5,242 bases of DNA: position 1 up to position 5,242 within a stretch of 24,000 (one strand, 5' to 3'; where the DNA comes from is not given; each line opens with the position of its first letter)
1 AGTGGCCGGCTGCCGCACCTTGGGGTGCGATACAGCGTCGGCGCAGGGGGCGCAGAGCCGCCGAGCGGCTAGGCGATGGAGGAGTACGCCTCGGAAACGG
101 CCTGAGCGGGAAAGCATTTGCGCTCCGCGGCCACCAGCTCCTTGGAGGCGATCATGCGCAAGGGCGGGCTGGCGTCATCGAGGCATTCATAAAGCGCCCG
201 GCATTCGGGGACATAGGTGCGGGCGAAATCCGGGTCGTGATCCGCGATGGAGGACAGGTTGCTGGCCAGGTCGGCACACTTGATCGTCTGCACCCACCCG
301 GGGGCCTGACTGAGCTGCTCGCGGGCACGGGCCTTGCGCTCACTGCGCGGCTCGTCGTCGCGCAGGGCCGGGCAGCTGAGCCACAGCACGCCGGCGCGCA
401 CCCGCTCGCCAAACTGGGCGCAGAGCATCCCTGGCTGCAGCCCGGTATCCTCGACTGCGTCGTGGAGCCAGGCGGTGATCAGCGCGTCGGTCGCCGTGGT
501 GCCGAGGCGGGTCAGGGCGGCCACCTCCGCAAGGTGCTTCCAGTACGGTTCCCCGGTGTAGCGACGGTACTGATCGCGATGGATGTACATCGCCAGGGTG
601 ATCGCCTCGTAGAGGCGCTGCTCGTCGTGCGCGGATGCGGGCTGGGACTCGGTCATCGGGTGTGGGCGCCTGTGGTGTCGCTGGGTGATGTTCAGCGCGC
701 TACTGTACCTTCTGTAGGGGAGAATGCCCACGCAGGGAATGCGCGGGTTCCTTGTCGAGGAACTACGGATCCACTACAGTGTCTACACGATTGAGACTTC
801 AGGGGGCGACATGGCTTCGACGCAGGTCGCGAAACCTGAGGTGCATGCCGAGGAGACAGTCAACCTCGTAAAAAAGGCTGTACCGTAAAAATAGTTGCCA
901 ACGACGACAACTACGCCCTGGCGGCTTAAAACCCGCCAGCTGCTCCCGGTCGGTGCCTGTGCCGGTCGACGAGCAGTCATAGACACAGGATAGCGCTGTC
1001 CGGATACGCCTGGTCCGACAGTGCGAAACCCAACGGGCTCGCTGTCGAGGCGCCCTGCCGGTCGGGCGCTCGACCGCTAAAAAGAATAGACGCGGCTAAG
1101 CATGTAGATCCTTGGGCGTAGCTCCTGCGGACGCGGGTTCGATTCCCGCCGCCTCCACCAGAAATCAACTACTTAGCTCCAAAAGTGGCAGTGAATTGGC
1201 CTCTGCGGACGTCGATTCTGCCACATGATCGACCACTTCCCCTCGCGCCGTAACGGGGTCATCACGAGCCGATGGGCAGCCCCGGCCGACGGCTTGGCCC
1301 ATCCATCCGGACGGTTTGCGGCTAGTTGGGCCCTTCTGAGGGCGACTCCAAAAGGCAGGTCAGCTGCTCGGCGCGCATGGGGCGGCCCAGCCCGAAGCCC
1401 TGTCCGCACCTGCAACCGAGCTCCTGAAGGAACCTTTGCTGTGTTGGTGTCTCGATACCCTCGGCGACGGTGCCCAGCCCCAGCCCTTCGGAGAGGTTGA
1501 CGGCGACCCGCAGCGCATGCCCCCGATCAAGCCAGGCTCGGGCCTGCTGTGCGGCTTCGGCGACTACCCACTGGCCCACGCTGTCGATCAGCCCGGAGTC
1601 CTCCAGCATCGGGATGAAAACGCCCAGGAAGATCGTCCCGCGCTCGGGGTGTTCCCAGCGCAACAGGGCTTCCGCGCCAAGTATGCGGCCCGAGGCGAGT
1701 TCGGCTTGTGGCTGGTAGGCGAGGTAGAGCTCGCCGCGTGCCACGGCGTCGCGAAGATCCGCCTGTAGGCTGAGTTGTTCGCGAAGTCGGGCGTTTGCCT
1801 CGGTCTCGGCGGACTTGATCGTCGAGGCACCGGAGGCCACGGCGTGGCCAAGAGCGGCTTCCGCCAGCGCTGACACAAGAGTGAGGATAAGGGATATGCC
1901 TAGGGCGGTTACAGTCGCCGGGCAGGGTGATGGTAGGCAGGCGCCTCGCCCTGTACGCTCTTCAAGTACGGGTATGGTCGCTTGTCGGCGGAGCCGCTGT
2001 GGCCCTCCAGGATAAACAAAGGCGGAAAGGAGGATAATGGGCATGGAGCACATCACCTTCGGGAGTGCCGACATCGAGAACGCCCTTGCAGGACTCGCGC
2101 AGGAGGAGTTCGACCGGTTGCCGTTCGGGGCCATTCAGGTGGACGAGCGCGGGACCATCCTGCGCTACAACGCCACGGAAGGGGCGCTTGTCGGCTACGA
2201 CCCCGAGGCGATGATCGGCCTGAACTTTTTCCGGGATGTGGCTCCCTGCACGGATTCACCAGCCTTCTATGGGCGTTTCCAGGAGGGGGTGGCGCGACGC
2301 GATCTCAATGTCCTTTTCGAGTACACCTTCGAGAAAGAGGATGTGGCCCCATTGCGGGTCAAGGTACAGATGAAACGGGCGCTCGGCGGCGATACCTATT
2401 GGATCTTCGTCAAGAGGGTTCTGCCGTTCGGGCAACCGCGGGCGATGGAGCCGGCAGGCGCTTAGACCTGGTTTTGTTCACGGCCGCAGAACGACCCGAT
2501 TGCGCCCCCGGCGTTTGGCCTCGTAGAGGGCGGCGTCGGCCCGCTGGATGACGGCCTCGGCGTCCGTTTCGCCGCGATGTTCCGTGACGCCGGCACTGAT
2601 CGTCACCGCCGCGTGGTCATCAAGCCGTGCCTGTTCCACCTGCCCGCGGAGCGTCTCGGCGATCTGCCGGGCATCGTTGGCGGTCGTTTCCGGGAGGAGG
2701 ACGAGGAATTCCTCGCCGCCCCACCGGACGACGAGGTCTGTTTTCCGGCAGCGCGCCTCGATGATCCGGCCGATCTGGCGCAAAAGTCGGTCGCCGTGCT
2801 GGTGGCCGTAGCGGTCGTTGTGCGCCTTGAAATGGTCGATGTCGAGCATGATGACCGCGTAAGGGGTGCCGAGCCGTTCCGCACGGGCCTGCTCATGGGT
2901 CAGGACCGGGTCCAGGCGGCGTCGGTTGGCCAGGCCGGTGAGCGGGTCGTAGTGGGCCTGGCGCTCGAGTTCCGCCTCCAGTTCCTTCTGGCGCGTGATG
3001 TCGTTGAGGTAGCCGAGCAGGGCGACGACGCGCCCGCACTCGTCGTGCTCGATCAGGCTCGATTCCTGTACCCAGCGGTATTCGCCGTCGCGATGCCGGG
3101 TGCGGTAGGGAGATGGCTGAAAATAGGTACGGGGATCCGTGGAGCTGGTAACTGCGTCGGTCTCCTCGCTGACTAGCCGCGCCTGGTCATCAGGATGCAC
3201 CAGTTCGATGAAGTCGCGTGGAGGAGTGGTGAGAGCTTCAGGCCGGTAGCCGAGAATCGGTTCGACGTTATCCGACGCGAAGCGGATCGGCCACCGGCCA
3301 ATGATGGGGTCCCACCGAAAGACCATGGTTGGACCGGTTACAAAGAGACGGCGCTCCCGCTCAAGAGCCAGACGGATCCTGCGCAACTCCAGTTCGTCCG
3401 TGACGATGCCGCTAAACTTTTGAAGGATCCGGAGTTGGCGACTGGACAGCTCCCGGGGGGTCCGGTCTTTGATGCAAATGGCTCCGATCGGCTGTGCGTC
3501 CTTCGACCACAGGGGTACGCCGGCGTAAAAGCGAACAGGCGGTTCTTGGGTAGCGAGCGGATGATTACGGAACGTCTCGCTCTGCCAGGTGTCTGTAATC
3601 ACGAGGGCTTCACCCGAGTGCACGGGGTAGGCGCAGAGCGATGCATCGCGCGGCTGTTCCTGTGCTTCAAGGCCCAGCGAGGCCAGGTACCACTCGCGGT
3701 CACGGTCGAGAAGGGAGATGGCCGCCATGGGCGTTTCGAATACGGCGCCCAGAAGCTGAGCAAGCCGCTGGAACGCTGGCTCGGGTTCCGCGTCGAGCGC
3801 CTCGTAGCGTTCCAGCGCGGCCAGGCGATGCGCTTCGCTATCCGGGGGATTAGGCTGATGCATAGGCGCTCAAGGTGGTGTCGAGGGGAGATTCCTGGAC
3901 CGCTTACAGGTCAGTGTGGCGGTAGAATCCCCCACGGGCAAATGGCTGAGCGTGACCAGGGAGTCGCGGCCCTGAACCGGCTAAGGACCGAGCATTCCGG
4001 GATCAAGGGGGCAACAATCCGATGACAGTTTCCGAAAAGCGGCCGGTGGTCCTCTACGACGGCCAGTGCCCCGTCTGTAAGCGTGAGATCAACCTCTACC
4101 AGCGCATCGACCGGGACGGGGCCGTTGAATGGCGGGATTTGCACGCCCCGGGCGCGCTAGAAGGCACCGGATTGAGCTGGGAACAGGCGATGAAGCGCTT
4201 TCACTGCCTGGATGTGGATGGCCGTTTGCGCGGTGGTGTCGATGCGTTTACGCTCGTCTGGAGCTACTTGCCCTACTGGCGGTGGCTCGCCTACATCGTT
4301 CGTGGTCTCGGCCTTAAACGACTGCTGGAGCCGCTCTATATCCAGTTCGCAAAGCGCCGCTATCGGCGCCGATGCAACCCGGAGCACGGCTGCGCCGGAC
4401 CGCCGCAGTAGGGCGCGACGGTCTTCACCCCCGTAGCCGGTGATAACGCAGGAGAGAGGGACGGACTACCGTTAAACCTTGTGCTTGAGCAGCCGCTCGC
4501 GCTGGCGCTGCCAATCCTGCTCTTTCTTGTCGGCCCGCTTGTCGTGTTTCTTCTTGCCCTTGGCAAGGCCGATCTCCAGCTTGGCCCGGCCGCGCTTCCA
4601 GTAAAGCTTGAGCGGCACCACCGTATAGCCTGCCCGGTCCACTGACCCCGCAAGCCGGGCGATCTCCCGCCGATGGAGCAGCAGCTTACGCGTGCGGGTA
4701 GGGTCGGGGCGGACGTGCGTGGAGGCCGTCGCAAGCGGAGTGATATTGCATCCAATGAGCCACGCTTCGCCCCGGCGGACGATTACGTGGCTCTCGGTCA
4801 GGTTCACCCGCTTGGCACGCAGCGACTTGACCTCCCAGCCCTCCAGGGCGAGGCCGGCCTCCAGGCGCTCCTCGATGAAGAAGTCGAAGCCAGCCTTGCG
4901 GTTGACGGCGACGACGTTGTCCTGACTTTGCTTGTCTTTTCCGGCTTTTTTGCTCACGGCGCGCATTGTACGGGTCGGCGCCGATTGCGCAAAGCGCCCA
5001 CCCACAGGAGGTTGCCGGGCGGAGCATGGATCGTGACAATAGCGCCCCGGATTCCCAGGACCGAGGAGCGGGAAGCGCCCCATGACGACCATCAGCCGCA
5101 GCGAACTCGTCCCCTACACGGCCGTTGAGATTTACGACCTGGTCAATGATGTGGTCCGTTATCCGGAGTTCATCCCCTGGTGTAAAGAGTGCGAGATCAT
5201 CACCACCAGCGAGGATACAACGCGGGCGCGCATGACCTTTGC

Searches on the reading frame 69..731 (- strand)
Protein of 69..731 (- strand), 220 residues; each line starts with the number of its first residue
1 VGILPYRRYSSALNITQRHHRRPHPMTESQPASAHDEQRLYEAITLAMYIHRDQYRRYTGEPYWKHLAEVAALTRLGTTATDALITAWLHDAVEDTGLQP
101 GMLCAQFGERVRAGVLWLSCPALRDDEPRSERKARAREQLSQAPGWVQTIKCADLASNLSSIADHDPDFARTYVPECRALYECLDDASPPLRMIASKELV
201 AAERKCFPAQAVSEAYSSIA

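Call 9: search_protein_families(library=pfam, proteins=[window:69-731:-], max_evalue=0.001)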
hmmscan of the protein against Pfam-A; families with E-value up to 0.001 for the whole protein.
window:69-731:- (220 aa): 1 family
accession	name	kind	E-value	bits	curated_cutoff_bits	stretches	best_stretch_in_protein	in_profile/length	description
PF13328.12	HD_4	-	1.9e-09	37.9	27.2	1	43-181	1-146/156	HD domain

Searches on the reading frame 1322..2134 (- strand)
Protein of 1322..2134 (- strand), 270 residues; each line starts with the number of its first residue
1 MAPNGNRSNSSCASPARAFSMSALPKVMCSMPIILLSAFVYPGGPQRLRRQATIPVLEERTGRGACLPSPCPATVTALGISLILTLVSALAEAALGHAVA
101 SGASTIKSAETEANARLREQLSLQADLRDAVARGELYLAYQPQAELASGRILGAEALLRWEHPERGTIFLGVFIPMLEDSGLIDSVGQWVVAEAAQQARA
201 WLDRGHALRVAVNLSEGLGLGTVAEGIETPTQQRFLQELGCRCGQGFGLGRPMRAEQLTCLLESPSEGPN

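Call 9: search_protein_families(library=pfam, proteins=[window:1322-2134:-], max_evalue=0.001)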
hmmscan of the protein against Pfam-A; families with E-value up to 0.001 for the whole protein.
window:1322-2134:- (270 aa): 1 family
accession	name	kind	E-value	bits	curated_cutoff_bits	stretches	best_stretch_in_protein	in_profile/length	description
PF00563.25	EAL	-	6.1e-32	111.3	31.3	2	125-216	2-93/236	EAL domain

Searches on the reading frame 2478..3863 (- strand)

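Call 9: search_protein_families(library=pfam, proteins=[window:2478-3863:-], max_evalue=0.001)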
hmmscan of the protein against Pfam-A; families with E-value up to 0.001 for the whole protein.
window:2478-3863:- (461 aa): 6 families
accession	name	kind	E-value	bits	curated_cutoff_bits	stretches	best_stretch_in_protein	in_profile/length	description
PF00990.26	GGDEF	-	7.7e-48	162.7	23.8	1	303-456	1-161/161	Diguanylate cyclase, GGDEF domain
PF08447.18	PAS_3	-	5.8e-17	62.2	25.6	1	195-285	3-88/89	PAS fold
PF01590.32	GAF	-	1.2e-13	52.2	22.4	1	27-152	2-127/133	GAF domain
PF13185.12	GAF_2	-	4.2e-09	37.2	28.6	1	43-155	19-132/136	GAF domain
PF17853.6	GGDEF_2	-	1.4e-06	29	24.5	1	331-435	19-103/116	GGDEF-like domain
PF22335.1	Cas10-Cmr2_palm2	-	1.7e-05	25.4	27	1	335-457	2-132/133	Cas10/Cmr2, second palm domain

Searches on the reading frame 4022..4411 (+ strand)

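Call 9: search_protein_families(library=pfam, proteins=[window:4022-4411:+], max_evalue=0.001)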
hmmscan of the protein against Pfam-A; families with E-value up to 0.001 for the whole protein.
window:4022-4411:+ (129 aa): 1 family
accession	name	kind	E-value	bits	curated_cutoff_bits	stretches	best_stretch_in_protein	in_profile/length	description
PF04134.17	DCC1-like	-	1.1e-27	98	27.8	1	10-116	1-110/113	DCC1-like thiol-disulfide oxidoreductase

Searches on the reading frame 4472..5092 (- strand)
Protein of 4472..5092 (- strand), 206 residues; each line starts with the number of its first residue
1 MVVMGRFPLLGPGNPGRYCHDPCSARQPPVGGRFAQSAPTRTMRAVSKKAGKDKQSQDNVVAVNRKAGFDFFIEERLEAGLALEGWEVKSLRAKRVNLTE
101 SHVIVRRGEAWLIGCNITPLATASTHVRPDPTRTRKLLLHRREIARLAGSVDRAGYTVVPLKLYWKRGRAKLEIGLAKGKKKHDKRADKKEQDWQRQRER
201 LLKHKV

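Call 9: search_protein_families(library=pfam, proteins=[window:4472-5092:-], max_evalue=0.001)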
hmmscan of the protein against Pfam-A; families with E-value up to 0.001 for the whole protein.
window:4472-5092:- (206 aa): 1 family
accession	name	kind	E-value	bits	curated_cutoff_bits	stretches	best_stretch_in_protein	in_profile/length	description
PF01668.23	SmpB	-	2.1e-57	193.5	27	1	61-203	1-142/143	SmpB protein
